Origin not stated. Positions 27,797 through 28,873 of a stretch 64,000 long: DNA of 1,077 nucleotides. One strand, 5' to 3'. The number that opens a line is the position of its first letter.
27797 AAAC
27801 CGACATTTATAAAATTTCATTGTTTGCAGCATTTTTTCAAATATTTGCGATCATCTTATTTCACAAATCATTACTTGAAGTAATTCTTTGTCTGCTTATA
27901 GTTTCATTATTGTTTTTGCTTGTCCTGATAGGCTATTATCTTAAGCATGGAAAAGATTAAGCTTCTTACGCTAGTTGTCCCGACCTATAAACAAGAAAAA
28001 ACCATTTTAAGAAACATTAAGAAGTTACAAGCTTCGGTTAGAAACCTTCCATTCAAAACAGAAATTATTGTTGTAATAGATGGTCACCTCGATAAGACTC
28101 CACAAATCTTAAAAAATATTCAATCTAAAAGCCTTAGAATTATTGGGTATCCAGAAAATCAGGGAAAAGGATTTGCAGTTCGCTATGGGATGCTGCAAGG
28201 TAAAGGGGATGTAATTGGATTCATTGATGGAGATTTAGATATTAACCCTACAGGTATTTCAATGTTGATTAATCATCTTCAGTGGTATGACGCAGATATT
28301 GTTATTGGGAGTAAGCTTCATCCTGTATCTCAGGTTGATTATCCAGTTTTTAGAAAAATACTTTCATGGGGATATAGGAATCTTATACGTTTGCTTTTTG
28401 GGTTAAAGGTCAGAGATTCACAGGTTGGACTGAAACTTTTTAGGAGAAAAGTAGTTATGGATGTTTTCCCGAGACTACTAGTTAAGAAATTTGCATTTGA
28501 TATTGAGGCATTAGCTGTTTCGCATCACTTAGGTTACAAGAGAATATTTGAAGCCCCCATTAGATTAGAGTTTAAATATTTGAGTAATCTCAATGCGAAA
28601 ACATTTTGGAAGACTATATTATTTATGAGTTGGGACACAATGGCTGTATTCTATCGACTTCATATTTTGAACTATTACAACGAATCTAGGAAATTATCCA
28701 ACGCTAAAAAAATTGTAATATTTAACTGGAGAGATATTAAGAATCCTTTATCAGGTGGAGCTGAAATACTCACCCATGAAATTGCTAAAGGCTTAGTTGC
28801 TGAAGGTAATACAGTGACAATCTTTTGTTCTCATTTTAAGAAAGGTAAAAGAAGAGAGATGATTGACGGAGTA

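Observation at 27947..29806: Single-ORF fusion of a DPM1/GtrB-like GT2 domain to a GT4 domain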

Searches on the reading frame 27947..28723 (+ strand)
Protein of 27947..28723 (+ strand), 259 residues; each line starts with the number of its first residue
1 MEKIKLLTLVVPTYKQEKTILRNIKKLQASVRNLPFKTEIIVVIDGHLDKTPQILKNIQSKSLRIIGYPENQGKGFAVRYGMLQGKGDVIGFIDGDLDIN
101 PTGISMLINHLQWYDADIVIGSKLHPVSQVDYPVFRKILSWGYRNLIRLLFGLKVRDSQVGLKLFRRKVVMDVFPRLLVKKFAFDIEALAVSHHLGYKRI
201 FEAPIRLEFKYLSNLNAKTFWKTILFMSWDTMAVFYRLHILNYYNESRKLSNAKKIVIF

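Call 8: search_protein_families(library=ncbifam, proteins=[window:27947-28723:+], max_evalue=0.001)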
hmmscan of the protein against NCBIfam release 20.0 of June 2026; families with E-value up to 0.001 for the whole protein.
window:27947-28723:+ (259 aa): 16 families
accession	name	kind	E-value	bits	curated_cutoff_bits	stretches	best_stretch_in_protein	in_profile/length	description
TIGR03937.1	PgaC_IcaA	equivalog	2.3e-13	49.9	422.3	1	2-112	42-151/407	poly-beta-1,6-N-acetyl-D-glucosamine synthase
NF041875.1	EPS_EpsD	equivalog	9.6e-12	44.9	370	1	7-137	1-130/325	exopolysaccharide biosynthesis glycosyltransferase EpsD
NF047588.1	GlcsyltransPgfSStrep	equivalog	1.8e-11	43.8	500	1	7-172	3-166/308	glycosyltransferase PgfS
NF038302.1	EPS_HpsE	equivalog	2.4e-11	43.2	300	1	7-133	3-133/307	hormogonium polysaccharide biosynthesis glycosyltransferase HpsE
NF007986.1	PRK10714.1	equivalog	4.5e-11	42.3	529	1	2-171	3-170/316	undecaprenyl-phosphate 4-deoxy-4-formamido-L-arabinose transferase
TIGR04182.1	glyco_TIGR04182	equivalog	1e-10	41.5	325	1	8-206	3-189/293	S-layer glycoprotein N-glycosyltransferase AglJ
NF058614.1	PPMAGASynPpgS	equivalog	2.5e-09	36.9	370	1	9-206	4-195/226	polyprenyl-phospho-N-acetylgalactosaminyl synthase PpgS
NF010496.0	PRK13915.1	equivalog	1.9e-08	33.7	262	1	7-111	33-142/307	glucosyl-3-phosphoglycerate synthase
TIGR03965.1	mycofact_glyco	equivalog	9.5e-08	31.3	280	1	6-112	75-180/467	mycofactocin biosynthesis glycosyltransferase MftF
NF007482.0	PRK10073.1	equivalog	2.2e-07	30.2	423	1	2-118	3-117/334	glycosyltransferase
NF041391.1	DPhHxTase_Halo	equivalog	2.6e-07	29.9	375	1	13-173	3-153/213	dolichyl-phosphate hexose transferase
NF047683.1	TeichurnBiosyTuaG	equivalog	4.4e-07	29.8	400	1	4-101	5-101/252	teichuronic acid biosynthesis protein TuaG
TIGR04283.1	glyco_like_mftF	equivalog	8.7e-07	28.7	182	1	7-110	1-96/221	TIGR04283 family arsenosugar biosynthesis glycosyltransferase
NF041394.1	GtaseAglG_Halo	equivalog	4.7e-05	22.8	440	1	10-134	6-129/304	glucosyl-dolichyl phosphate glucuronosyltransferase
NF038299.1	EPS_HpsN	equivalog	0.00019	20.5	425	1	7-118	3-110/317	hormogonium polysaccharide biosynthesis glycosyltransferase HpsN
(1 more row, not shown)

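Call 9: search_solved_structures(query=window:27947-28723:+, max_evalue=0.01, show_alignments=2)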
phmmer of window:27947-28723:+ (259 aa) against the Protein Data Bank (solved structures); distinct sequences matched with E-value up to 0.01: 16.
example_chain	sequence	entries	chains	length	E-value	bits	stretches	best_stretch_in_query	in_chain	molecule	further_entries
5mlz_A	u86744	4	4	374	3.3e-10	43.6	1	7-206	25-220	Dolichol monophosphate mannose synthase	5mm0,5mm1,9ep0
9omj_A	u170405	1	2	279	4.7e-07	33.3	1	7-108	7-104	Glycosyltransferase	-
9omm_A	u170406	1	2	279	4.9e-07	33.2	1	7-108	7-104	Glycosyltransferase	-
9omh_A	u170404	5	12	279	4.9e-07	33.2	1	7-108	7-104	Glycosyltransferase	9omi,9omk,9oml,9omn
5ekp_C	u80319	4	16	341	2.1e-06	31.2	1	7-170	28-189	Uncharacterized glycosyltransferase sll0501 | Glycosyltransferase sll0501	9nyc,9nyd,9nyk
5eke_A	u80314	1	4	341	2.1e-06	31.2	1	7-170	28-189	Uncharacterized glycosyltransferase sll0501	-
9nye_A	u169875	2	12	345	2.1e-06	31.1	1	7-170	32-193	Glycosyltransferase sll0501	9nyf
6p61_A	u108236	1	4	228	2.8e-06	30.7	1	1-113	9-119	Glycosyltransferase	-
9hwj_A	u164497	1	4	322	2.9e-06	30.7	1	3-170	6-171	Undecaprenyl-phosphate 4-deoxy-4-formamido-L-arabinose transferase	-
9bhc_C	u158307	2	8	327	7.6e-06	29.3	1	4-172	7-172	Undecaprenyl-phosphate 4-deoxy-4-formamido-L-arabinose transferase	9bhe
8vxh_A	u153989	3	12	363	9.9e-06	28.9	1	4-172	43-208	Undecaprenyl-phosphate 4-deoxy-4-formamido-L-arabinose transferase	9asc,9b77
5tze_C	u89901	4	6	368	0.00037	23.8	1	8-118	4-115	Glycosyl transferase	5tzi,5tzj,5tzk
8vh7_A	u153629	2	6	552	0.00047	23.5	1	27-109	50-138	Heparosan synthase B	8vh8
8viw_A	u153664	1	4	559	0.00048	23.4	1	27-109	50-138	Heparosan synthase B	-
3bcv_A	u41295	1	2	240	0.00098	22.4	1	4-120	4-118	Putative glycosyltransferase protein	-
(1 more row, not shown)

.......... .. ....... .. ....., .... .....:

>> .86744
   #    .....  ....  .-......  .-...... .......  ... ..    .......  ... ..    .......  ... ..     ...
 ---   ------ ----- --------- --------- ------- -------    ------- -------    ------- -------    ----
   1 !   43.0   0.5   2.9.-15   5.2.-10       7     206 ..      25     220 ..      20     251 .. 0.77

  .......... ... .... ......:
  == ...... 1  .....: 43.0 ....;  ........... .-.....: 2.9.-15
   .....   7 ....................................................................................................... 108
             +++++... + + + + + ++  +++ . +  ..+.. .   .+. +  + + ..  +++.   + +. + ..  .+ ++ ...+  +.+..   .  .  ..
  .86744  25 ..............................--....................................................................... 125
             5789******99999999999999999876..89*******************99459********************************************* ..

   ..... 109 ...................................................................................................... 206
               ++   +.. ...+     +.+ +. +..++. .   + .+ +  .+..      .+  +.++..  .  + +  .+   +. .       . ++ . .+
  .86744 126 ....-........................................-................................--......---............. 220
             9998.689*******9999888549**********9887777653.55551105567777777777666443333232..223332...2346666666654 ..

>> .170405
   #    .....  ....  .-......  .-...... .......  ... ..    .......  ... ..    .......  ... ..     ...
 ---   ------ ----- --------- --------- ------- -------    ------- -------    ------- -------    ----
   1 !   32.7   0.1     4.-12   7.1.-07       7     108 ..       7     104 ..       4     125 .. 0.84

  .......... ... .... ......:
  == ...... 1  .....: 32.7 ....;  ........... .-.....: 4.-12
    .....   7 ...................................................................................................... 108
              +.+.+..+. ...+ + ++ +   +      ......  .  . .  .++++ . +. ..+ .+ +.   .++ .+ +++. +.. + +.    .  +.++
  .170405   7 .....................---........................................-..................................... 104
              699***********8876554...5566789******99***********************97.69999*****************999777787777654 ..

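Call 26: find_homologous_proteins(query=window:27947-28705:+)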
Query window:27947-28705:+ (253 aa): 4177 proteins with E <= 0.001 among 4729 candidates; the best 120 are listed.
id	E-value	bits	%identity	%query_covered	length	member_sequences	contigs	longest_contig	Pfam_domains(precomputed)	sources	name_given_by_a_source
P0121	5.3e-112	392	68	98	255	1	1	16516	PF00535.33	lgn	-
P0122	1.3e-108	381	69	97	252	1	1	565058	PF00535.33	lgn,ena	-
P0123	3.5e-106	373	65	96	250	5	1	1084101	PF10111.15,PF00535.33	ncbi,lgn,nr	ncbi:MAG: dolichol-phosphate mannosyltransferase [Patescibacteria group bacterium]|nr:MAG: dolichol-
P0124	4.3e-106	373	64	98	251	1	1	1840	PF10111.15,PF00535.33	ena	-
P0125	9.3e-106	371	63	99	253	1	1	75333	PF10111.15,PF00535.33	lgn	-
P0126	3.7e-105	369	65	97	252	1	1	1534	PF00535.33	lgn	-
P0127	2.5e-104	367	63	97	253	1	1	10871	PF13641.13,PF00535.33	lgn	-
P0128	2.5e-104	367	62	98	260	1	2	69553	PF13641.13,PF00535.33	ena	-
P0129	8.6e-104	365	64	97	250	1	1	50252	PF00535.33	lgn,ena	-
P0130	1.0e-103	365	63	98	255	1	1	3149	PF13641.13,PF00535.33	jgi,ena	-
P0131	1.9e-103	364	65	97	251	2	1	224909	PF00535.33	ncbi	-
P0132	2.7e-103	363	62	98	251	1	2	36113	PF10111.15,PF00535.33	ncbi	-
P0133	6.9e-103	362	63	99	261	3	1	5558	PF00535.33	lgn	-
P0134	8.1e-103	362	64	98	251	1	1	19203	PF13641.13,PF00535.33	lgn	-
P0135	8.1e-103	362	63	98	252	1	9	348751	PF13641.13,PF00535.33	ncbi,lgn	-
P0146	1.7e-101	357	63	96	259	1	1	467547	PF13641.13,PF00535.33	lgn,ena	-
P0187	4.0e-98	346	59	100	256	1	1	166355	PF00535.33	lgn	-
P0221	2.1e-96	341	59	98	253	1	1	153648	PF10111.15,PF00535.33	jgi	jgi:glycosyltransferase involved in cell wall biosynthesis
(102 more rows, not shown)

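Call 31: search_solved_structures(query=A3, max_evalue=0.001, show_alignments=3)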
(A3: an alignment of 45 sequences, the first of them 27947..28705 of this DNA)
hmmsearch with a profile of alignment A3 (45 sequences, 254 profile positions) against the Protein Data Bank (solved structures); distinct sequences matched with E-value up to 0.001: 32.
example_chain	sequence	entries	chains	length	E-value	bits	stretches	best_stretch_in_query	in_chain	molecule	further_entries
5mlz_A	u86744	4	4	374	1.6e-19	74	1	5-173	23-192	Dolichol monophosphate mannose synthase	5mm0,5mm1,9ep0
2z87_A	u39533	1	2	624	6.8e-15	58.8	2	3-111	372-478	Chondroitin synthase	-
2z86_A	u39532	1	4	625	6.8e-15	58.8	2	3-111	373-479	Chondroitin synthase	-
5eke_A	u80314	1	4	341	1.2e-14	58.1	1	6-110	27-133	Uncharacterized glycosyltransferase sll0501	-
5ekp_C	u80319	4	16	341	1.2e-14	58.1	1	6-110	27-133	Uncharacterized glycosyltransferase sll0501 | Glycosyltransferase sll0501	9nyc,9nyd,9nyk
9nye_A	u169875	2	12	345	1.2e-14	58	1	6-110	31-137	Glycosyltransferase sll0501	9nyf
6p61_A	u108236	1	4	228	6.6e-12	49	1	1-113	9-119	Glycosyltransferase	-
9hwj_A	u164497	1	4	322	1.5e-11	47.9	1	4-110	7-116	Undecaprenyl-phosphate 4-deoxy-4-formamido-L-arabinose transferase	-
9bhc_C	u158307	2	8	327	2.5e-10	43.9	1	4-109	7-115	Undecaprenyl-phosphate 4-deoxy-4-formamido-L-arabinose transferase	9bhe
8vxh_A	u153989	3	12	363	3.1e-10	43.6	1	4-109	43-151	Undecaprenyl-phosphate 4-deoxy-4-formamido-L-arabinose transferase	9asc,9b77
5tze_C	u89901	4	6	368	3.4e-10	43.5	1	6-117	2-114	Glycosyl transferase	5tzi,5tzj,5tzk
5tz8_A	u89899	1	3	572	5.9e-10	42.7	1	6-117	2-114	Glycosyl transferase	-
8vh7_A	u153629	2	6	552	2e-09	40.9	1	6-120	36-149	Heparosan synthase B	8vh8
8viw_A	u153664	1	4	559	2e-09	40.9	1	6-120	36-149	Heparosan synthase B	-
9omj_A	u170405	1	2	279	4.3e-09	39.8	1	7-107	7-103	Glycosyltransferase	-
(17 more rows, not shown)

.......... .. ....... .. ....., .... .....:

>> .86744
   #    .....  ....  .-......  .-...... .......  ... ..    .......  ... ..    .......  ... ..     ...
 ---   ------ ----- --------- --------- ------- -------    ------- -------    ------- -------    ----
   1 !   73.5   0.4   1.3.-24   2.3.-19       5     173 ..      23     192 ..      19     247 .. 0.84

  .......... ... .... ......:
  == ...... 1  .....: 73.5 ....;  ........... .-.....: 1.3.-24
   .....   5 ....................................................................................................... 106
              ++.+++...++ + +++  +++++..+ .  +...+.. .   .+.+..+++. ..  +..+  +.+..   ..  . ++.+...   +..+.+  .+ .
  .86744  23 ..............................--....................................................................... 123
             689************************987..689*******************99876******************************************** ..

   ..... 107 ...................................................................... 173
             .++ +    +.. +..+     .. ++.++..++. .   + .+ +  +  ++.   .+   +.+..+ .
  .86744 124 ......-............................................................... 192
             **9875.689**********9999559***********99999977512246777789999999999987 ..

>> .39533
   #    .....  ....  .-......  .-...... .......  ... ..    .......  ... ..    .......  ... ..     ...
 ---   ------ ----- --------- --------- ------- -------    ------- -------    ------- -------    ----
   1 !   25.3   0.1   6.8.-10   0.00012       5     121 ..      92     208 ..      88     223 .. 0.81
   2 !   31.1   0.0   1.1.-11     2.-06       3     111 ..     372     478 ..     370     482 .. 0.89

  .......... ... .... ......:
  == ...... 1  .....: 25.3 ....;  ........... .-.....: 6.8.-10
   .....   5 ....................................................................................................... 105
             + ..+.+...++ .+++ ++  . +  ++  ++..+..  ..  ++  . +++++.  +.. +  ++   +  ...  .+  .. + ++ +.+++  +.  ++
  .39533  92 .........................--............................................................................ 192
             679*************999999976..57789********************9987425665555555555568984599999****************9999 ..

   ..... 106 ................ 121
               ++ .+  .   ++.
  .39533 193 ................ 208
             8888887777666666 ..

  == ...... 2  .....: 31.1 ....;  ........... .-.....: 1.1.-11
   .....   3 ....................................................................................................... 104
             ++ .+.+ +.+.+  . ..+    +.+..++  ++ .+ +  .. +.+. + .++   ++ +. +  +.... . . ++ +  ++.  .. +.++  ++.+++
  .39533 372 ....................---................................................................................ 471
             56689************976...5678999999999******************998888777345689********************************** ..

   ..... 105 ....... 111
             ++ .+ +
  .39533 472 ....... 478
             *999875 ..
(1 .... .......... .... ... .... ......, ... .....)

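Call 45: predict_structure(alignment_id=A3)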
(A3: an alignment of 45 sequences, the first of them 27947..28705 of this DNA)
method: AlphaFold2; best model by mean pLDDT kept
length: 253 residues; sequences in the alignment: 45
mean_pLDDT: 84.8   pTM: 0.84
mean pLDDT of the five models: 84.8, 84.4, 83.6, 78.9, 74.5
residues with pLDDT >= 90: 116; 70-90: 103; 50-70: 24; < 50: 10
segments of 3 or more residues with pLDDT < 50: 124-129, 211-214
pLDDT, mean of each block of 10 residues (from residue 1): 87 89 88 91 92 88 93 93 97 73 84 93 52 72 88 79 93 95 90 95 70 60 88 93 82 72
secondary structure, 60 per line:
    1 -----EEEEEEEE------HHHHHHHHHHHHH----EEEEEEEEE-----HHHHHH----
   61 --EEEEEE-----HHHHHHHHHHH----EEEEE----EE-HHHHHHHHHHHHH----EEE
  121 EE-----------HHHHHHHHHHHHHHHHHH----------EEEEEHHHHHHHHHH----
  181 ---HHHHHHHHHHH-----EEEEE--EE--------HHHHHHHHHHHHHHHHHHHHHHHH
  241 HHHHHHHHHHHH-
elements in order: E6-13 H20-32 E37-45 H51-56 E63-68 H74-84 E89-93 H101-113 E118-122 H134-151 E162-166 H167-176 H184-194 E200-204 H217-252

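Call 80: find_encoding_contigs(protein=P0123, flank=3500, max_places=1)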
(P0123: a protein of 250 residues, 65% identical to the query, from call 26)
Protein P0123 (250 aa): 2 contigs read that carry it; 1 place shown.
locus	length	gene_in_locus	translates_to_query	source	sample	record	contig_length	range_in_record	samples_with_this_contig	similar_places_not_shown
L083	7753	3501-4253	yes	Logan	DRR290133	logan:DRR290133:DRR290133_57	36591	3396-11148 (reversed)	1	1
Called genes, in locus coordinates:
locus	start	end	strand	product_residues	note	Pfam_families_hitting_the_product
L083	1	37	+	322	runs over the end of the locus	PF01073:3Beta_HSD, PF01370:Epimerase, PF02719:Polysacc_synt_2, PF04321:RmlD_sub_bind, PF13460:NAD_binding_10, PF16363:GDP_Man_Dehyd, PF07993:NAD_binding_4 (weak)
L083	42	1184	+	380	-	-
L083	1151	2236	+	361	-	PF13439:Glyco_transf_4, PF13579:Glyco_trans_4_4, PF00534:Glycos_transf_1, PF13692:Glyco_trans_1_4, PF13524:Glyco_trans_1_2 (weak), PF20706:GT4-conflict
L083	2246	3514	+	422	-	PF01943:Polysacc_synt, PF13440:Polysacc_synt_3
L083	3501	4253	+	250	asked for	PF00535:Glycos_transf_2, PF10111:Glyco_tranf_2_2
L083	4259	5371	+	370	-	PF13439:Glyco_transf_4, PF20706:GT4-conflict, PF00534:Glycos_transf_1, PF13692:Glyco_trans_1_4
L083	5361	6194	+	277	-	PF00535:Glycos_transf_2, PF10111:Glyco_tranf_2_2, PF13641:Glyco_tranf_2_3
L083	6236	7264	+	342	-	PF00535:Glycos_transf_2, PF10111:Glyco_tranf_2_2, PF13641:Glyco_tranf_2_3, PF13632:Glyco_trans_2_3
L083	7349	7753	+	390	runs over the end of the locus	PF01041:DegT_DnrJ_EryC1, PF01053:Cys_Met_Meta_PP (weak)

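Call 81: find_encoding_contigs(protein=P0146, flank=3500, max_places=1)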
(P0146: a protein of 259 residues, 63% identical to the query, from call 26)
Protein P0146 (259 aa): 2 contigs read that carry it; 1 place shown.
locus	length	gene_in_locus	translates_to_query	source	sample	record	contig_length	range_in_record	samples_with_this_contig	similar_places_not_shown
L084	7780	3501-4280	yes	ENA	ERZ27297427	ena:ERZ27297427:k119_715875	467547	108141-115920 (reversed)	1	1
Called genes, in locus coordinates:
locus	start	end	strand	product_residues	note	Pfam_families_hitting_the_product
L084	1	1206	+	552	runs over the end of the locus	PF10131:PTPS_related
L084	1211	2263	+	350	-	PF13524:Glyco_trans_1_2 (faint), PF13439:Glyco_transf_4, PF00534:Glycos_transf_1, PF13692:Glyco_trans_1_4, PF20706:GT4-conflict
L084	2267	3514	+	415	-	PF01943:Polysacc_synt, PF13440:Polysacc_synt_3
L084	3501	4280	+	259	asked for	PF13641:Glyco_tranf_2_3 (weak), PF00535:Glycos_transf_2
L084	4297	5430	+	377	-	PF13439:Glyco_transf_4 (faint), PF20706:GT4-conflict, PF00534:Glycos_transf_1, PF13692:Glyco_trans_1_4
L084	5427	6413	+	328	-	PF00535:Glycos_transf_2, PF13641:Glyco_tranf_2_3 (weak)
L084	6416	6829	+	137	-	PF00908:dTDP_sugar_isom, PF05523:FdtA, PF14667:Polysacc_synt_C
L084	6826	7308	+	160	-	PF25084:LbH_EIF2B (weak), PF00132:Hexapep (weak), PF25087:GMPPB_C (weak), PF00132:Hexapep, PF14602:Hexapep_2 (weak)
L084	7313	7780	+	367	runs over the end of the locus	PF00155:Aminotran_1_2, PF01041:DegT_DnrJ_EryC1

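Call 82: find_encoding_contigs(protein=P0187, flank=3500, max_places=1)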
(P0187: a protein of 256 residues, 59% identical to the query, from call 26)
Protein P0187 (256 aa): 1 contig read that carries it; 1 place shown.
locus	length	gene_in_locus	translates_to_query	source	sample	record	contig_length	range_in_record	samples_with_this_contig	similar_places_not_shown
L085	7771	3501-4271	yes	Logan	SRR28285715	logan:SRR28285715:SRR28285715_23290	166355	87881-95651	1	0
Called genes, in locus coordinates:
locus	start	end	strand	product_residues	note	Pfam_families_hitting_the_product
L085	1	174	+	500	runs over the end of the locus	PF13231:PMT_2 (weak)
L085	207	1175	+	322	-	PF01073:3Beta_HSD, PF01370:Epimerase, PF02719:Polysacc_synt_2, PF04321:RmlD_sub_bind, PF07993:NAD_binding_4 (faint), PF13460:NAD_binding_10 (weak), PF16363:GDP_Man_Dehyd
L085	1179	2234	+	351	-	PF13439:Glyco_transf_4, PF13579:Glyco_trans_4_4, PF00534:Glycos_transf_1, PF13692:Glyco_trans_1_4, PF20706:GT4-conflict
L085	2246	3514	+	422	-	PF01943:Polysacc_synt, PF13440:Polysacc_synt_3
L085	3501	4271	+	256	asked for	PF00535:Glycos_transf_2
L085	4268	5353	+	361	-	PF13439:Glyco_transf_4, PF20706:GT4-conflict, PF00534:Glycos_transf_1, PF13692:Glyco_trans_1_4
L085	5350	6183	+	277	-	PF00535:Glycos_transf_2, PF10111:Glyco_tranf_2_2, PF13641:Glyco_tranf_2_3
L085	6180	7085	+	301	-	PF00535:Glycos_transf_2, PF10111:Glyco_tranf_2_2, PF13641:Glyco_tranf_2_3 (weak)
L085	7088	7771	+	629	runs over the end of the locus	PF12481:DUF3700 (weak), PF13522:GATase_6, PF13537:GATase_7, PF00733:Asn_synthase, PF06508:QueC (weak)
